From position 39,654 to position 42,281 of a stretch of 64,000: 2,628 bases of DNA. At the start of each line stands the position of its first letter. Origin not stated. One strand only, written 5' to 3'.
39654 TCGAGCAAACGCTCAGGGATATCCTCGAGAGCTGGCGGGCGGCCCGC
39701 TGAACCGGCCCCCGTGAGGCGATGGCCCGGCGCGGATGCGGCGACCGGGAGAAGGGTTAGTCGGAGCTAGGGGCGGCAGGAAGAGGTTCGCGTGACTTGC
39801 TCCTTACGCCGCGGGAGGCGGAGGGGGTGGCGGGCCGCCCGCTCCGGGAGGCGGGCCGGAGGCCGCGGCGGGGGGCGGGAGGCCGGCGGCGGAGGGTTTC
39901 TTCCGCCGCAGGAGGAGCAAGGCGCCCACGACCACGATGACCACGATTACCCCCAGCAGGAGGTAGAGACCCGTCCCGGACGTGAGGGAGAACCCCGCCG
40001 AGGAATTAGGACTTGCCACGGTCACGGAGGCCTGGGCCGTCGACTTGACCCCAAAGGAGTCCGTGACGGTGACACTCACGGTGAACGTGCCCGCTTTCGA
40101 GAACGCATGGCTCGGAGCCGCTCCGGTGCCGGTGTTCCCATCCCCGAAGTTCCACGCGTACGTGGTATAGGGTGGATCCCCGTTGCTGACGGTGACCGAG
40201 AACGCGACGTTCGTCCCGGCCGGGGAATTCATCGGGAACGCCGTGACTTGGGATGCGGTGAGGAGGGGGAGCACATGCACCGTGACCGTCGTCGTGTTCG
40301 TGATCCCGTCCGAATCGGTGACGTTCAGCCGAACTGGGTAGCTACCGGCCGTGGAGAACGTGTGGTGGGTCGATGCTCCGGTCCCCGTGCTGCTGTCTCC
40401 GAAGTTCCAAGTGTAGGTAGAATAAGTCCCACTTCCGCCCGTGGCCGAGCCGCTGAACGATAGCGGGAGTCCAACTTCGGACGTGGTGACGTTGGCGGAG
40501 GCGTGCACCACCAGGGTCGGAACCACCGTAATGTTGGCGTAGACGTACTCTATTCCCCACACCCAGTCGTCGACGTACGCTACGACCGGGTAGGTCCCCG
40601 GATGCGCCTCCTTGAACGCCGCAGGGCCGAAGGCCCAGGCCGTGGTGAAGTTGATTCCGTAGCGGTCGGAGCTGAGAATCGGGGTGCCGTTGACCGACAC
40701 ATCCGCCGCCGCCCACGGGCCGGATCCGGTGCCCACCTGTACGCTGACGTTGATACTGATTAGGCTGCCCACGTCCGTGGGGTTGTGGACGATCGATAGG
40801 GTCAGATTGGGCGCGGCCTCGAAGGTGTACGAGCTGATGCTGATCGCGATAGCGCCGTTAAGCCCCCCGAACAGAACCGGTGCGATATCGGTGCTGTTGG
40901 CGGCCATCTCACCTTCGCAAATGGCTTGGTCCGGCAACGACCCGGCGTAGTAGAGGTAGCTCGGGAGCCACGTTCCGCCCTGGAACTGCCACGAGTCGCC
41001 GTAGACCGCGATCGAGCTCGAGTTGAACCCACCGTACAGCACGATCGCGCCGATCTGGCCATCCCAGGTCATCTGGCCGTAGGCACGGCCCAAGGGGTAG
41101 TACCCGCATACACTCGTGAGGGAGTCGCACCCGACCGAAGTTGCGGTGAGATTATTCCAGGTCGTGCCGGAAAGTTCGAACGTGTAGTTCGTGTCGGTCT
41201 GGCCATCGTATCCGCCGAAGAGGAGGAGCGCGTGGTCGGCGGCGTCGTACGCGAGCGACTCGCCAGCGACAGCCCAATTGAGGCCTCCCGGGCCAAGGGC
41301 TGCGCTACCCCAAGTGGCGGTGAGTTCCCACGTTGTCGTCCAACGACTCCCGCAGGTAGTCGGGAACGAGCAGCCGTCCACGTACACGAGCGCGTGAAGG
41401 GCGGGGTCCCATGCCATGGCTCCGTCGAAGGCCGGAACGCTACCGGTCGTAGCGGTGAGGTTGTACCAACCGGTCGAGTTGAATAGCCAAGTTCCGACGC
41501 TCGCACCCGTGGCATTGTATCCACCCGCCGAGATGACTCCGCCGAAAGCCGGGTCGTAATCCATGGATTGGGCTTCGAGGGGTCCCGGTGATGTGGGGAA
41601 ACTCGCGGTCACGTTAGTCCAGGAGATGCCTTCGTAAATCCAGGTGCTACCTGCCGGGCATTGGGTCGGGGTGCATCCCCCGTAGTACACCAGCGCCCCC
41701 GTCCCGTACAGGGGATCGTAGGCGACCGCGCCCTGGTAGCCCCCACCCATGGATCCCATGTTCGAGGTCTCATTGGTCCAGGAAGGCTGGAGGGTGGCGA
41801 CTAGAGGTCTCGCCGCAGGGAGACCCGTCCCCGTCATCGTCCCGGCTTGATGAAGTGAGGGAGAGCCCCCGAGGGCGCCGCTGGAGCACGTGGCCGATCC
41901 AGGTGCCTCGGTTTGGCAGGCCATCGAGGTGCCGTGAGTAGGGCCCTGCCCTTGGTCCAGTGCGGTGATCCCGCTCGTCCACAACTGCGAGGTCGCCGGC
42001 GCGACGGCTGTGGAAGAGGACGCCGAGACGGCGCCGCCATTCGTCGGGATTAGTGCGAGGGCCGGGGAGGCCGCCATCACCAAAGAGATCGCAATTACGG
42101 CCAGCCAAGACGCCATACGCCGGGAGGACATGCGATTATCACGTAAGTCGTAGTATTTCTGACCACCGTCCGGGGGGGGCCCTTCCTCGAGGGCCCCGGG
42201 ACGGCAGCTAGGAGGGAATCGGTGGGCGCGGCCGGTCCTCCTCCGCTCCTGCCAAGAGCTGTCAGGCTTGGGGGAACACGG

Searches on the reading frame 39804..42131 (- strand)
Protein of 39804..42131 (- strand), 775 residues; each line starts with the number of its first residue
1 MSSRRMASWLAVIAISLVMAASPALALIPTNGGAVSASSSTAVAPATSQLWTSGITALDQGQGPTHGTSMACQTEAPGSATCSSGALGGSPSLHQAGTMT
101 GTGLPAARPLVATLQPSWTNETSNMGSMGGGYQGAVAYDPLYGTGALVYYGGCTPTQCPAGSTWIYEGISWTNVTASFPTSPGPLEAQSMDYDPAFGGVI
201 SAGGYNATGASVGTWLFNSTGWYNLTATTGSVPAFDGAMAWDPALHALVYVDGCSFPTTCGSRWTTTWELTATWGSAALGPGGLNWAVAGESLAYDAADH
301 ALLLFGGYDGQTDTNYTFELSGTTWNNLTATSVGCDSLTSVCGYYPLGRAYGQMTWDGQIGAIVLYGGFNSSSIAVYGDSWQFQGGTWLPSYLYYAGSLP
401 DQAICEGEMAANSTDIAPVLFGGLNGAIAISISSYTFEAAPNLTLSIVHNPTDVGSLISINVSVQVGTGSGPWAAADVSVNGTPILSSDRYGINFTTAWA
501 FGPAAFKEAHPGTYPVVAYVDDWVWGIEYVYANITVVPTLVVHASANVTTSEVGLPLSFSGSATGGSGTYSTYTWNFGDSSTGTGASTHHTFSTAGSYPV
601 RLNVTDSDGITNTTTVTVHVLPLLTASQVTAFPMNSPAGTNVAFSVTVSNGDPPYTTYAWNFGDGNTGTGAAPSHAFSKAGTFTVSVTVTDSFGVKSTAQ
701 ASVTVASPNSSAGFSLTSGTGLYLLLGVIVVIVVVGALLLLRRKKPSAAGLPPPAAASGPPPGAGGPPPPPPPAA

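Call 8: search_protein_families(library=pfam, proteins=[window:39804-42131:-], max_evalue=0.001)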
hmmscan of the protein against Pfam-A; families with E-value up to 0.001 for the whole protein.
window:39804-42131:- (775 aa): 4 families
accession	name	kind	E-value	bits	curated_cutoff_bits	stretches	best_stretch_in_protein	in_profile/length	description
PF18911.6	PKD_4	-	1.1e-32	112.4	27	2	635-705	13-85/85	PKD domain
PF00801.26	PKD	-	4.2e-20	72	23.5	2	636-703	11-78/80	PKD domain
PF18981.6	InlK_D3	-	1.8e-05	25.2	25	0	591-620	45-75/75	Internalin K domain (D3/D4)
PF22352.2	K319L-like_PKD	-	0.00012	22.4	27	0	555-620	12-84/84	K319L-like, PKD domain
